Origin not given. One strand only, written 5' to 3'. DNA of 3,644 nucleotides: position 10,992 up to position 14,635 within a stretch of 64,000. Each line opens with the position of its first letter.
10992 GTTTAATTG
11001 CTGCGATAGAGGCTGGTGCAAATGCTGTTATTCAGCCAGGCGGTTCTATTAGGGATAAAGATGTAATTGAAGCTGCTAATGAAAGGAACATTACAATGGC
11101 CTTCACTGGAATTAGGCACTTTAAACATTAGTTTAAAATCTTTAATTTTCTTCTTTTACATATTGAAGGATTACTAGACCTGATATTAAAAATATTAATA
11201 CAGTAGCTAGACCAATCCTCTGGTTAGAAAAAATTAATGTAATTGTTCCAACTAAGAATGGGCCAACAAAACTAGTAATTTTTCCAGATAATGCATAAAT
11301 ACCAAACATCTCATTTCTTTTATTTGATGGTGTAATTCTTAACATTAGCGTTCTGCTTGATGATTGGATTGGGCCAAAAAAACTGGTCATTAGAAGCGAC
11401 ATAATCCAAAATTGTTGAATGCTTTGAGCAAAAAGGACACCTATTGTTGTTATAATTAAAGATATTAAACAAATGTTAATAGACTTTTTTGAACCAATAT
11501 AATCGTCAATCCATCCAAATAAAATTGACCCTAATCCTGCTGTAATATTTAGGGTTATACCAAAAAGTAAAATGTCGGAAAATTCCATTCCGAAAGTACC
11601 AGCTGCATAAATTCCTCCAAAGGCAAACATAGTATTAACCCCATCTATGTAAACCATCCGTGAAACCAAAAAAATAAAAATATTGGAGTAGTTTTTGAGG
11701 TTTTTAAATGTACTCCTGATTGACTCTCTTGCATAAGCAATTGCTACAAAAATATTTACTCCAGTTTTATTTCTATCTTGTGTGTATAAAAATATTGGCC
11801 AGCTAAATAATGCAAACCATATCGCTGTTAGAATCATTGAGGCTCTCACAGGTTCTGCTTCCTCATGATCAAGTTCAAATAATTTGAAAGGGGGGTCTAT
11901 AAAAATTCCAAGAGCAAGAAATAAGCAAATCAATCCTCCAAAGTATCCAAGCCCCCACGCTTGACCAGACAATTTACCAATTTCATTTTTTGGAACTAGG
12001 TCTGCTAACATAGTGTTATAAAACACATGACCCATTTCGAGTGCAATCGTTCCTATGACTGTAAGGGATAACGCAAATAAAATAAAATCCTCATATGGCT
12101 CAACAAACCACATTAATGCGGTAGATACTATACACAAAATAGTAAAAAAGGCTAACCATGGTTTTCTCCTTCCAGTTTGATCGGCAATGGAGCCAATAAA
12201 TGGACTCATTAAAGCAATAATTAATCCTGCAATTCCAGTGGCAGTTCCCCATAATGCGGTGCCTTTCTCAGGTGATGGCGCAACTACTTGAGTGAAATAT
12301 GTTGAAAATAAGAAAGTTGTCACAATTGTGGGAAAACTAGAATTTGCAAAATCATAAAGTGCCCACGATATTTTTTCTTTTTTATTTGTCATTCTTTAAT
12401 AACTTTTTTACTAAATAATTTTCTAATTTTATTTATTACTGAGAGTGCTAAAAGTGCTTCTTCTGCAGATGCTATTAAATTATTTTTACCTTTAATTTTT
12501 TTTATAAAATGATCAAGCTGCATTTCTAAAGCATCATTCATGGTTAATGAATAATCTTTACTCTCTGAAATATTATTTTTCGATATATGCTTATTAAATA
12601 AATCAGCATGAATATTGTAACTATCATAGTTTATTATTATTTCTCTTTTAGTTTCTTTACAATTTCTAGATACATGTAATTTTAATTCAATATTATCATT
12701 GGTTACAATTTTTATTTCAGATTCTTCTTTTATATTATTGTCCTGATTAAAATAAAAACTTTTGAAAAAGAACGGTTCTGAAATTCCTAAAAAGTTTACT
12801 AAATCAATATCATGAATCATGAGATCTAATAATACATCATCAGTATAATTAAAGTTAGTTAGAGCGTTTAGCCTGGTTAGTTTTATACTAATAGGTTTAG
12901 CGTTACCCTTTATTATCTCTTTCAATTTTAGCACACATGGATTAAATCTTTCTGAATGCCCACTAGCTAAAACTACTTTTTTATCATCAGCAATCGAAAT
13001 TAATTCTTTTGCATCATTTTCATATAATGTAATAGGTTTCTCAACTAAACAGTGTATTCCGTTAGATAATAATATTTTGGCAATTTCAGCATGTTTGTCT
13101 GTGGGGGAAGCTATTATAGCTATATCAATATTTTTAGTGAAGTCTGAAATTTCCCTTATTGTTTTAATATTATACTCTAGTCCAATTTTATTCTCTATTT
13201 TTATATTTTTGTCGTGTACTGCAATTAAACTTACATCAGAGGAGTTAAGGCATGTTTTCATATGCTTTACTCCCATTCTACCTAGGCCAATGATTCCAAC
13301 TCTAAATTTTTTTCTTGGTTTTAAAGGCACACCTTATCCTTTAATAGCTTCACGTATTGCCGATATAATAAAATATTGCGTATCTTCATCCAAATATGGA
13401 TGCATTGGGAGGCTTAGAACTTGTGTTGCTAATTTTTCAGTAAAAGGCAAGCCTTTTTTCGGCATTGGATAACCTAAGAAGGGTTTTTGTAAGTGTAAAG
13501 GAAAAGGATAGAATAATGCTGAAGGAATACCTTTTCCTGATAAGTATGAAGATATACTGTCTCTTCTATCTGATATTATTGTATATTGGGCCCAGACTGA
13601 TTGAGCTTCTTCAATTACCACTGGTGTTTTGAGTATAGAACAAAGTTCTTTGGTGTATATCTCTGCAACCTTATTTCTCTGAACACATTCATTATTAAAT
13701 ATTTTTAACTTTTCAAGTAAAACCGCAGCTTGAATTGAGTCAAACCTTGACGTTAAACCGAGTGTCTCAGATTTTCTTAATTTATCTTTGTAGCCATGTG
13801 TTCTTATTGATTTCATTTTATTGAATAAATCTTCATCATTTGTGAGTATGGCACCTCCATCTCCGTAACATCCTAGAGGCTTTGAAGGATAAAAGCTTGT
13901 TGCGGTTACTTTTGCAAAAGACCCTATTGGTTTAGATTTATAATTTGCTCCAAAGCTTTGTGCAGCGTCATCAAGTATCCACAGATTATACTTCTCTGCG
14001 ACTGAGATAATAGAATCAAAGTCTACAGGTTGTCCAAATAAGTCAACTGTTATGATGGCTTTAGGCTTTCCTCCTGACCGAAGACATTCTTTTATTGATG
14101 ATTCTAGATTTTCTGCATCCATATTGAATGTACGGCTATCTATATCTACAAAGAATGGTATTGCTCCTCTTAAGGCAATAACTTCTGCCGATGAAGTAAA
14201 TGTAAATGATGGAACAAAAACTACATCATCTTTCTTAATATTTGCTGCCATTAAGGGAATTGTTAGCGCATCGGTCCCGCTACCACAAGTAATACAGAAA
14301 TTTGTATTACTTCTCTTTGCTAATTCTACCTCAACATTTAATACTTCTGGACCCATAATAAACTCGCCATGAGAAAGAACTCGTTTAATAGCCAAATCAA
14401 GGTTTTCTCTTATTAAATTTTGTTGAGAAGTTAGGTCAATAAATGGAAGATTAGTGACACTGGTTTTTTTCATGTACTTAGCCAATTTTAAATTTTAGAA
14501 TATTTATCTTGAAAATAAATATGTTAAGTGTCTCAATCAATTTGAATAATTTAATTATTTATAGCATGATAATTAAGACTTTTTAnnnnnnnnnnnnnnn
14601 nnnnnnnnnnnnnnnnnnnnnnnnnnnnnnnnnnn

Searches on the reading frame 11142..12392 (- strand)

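Call 54: search_protein_families(library=pfam, proteins=[window:11142-12392:-], max_evalue=0.00001)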
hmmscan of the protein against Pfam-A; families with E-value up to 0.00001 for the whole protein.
window:11142-12392:- (416 aa): 5 families
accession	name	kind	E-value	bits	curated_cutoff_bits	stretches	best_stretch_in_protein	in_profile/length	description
PF11700.14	ATG22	-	5.8e-44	151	24.1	1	52-415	77-475/482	Vacuole effluxer Atg22 like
PF07690.21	MFS_1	-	2.2e-22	79.9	33.4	2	241-409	2-169/347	Major Facilitator Superfamily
PF13347.12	MFS_2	-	2.6e-13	49.8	27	1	26-346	17-335/427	MFS/sugar transport protein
PF00083.30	Sugar_tr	-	2.4e-07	30.4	22.3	0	281-408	55-185/452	Sugar (and other) transporter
PF12832.13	MFS_1_like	-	8.7e-06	25.5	25.2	0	49-262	37-238/373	MFS_1 like family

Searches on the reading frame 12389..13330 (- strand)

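Call 54: search_protein_families(library=pfam, proteins=[window:12389-13330:-], max_evalue=0.00001)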
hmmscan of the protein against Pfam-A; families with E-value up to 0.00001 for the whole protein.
window:12389-13330:- (313 aa): 1 family
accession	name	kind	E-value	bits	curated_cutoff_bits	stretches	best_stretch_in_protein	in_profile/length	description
PF01408.29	GFO_IDH_MocA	-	1.2e-22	81.3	24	1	9-125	1-120/120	Oxidoreductase family, NAD-binding Rossmann fold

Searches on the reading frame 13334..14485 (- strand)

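Call 54: search_protein_families(library=pfam, proteins=[window:13334-14485:-], max_evalue=0.00001)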
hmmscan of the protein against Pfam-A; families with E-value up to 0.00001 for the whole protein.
window:13334-14485:- (383 aa): 2 families
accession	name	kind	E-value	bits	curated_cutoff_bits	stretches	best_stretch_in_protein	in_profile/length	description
PF01041.23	DegT_DnrJ_EryC1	-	5e-91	306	19.8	1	25-377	3-359/360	DegT/DnrJ/EryC1/StrS aminotransferase family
PF00155.27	Aminotran_1_2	-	6.9e-09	35.8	19.7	1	65-232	69-249/361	Aminotransferase class I and II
